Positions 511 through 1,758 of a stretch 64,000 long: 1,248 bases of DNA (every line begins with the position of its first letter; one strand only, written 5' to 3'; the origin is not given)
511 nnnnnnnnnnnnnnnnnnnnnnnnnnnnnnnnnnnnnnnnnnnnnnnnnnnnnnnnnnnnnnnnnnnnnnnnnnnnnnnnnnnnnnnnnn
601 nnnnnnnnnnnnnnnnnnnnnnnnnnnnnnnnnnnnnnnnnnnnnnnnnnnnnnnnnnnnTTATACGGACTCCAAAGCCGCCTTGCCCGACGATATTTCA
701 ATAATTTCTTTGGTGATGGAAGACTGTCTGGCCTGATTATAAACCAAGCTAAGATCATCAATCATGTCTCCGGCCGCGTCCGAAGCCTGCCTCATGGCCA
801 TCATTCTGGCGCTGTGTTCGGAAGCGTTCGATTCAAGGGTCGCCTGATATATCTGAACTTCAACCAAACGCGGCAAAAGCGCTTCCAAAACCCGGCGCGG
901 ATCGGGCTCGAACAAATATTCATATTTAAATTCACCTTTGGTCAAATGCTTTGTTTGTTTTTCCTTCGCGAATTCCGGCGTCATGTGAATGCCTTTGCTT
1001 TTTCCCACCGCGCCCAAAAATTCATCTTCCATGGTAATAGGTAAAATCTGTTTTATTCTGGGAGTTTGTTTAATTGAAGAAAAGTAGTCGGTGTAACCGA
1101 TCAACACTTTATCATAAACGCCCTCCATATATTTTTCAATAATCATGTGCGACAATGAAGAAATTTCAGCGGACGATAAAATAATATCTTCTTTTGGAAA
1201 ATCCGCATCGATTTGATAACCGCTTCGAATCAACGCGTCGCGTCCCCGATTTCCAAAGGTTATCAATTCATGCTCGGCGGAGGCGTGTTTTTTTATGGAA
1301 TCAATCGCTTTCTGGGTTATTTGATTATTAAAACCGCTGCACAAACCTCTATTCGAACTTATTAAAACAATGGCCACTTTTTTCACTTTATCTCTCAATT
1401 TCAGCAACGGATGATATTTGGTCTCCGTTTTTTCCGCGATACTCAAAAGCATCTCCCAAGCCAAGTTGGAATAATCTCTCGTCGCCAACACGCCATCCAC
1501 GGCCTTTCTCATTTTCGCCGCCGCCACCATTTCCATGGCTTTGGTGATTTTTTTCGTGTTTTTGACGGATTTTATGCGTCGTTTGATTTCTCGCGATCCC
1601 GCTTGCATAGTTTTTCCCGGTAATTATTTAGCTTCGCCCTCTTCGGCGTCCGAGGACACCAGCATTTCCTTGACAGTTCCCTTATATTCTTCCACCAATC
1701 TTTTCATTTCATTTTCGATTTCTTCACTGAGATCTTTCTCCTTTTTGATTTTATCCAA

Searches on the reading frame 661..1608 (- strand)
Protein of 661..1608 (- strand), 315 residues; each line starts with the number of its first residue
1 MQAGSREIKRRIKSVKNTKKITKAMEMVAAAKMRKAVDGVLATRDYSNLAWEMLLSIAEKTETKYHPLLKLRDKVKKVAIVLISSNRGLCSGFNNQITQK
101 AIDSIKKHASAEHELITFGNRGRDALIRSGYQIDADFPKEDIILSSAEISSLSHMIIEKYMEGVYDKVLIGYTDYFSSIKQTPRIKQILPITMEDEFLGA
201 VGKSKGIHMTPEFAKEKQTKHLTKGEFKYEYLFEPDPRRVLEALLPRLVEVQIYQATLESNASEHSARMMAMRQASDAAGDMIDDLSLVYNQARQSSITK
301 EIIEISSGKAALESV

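Call 42: search_protein_families(library=pfam, alignment_id=A2, max_evalue=0.00001)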
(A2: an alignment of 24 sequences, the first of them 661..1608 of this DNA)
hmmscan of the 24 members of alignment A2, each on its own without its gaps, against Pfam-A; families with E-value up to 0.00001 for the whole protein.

A. member 1, window:661-1608:- (315 aa): 1 family
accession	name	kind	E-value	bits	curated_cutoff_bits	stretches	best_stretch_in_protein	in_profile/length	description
PF00231.24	ATP-synt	-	5.4e-88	295.8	39.9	1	6-312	3-285/285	ATP synthase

B. families by the number of members that match (of 24 scanned): 34 families (the first 25 are shown)
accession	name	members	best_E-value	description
PF01676.23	Metalloenzyme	2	1.1e-71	Metalloenzyme superfamily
PF06415.18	iPGM_N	2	4.1e-68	BPG-independent PGAM N-terminus (iPGM_N)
PF00162.24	PGK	1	2.2e-117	Phosphoglycerate kinase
PF00113.28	Enolase_C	1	3.3e-102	Enolase, C-terminal TIM barrel domain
PF00231.24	ATP-synt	1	5.4e-88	ATP synthase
PF00006.31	ATP-synt_ab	1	9.4e-83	ATP synthase alpha/beta family, nucleotide-binding domain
PF02673.24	BacA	1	1.3e-81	Bacitracin resistance protein BacA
PF01026.27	TatD_DNase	1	5.9e-74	TatD related DNase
PF03952.21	Enolase_N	1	1.1e-57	Enolase, N-terminal domain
PF04402.19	SIMPL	1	2.1e-53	Protein of unknown function (DUF541)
PF00306.32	ATP-synt_ab_C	1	8.3e-49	ATP synthase alpha/beta chain, C terminal domain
PF00119.25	ATP-synt_A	1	2.2e-43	ATP synthase A chain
PF02681.20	DUF212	1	8e-35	Divergent PAP2 family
PF00213.23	OSCP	1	1.7e-34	ATP synthase delta (OSCP) subunit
PF06831.19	H2TH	1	5.2e-30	Formamidopyrimidine-DNA glycosylase H2TH domain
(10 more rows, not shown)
